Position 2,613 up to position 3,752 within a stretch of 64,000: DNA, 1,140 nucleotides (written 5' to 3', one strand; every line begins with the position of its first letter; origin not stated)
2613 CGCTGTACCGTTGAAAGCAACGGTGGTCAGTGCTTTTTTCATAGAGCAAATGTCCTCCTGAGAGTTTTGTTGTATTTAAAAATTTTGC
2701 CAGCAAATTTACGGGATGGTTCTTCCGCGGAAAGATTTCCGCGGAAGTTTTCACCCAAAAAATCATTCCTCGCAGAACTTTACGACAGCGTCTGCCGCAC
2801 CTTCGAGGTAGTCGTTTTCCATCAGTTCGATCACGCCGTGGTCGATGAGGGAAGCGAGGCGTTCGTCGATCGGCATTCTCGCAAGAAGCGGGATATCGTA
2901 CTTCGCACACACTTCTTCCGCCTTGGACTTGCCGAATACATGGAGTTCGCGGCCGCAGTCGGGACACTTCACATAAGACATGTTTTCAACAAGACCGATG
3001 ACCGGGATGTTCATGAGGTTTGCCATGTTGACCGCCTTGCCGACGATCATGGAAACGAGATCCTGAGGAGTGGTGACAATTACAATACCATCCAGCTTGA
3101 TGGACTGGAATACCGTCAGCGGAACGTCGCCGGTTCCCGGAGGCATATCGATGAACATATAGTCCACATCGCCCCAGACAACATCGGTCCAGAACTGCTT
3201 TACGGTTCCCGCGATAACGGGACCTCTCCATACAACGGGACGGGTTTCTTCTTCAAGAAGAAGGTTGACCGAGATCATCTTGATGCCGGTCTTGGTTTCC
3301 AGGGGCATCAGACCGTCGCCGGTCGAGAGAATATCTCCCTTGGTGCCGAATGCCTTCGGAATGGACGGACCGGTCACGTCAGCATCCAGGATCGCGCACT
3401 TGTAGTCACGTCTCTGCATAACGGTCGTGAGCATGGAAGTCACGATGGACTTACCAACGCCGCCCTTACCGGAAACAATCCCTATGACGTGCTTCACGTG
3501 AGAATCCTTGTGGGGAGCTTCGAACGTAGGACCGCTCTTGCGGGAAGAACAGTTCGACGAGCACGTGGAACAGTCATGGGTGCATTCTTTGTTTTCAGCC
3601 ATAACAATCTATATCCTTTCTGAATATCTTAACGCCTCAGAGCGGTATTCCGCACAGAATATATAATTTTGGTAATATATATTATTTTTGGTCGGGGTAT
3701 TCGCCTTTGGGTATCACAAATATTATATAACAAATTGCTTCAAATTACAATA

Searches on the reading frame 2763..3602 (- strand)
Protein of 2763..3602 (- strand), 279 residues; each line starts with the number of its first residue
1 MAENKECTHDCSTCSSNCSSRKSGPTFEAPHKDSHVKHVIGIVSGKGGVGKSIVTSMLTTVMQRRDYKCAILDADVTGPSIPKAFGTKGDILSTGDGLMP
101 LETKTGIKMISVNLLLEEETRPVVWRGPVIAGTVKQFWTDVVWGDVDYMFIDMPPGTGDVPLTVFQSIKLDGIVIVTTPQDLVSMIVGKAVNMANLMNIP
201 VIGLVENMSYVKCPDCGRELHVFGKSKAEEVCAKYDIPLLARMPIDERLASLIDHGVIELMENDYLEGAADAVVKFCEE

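Call 69: search_protein_families(library=pfam, proteins=[window:2763-3602:-], max_evalue=0.0001)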
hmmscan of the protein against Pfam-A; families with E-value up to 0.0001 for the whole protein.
window:2763-3602:- (279 aa): 2 families
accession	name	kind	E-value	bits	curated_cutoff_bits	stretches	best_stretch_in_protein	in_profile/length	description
PF10609.15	ParA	-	7.7e-88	294.5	27.1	1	36-263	2-229/246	NUBPL iron-transfer P-loop NTPase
PF01656.29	CbiA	-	3.7e-09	37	25.4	1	40-208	1-82/125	CobQ/CobB/MinD/ParA nucleotide binding domain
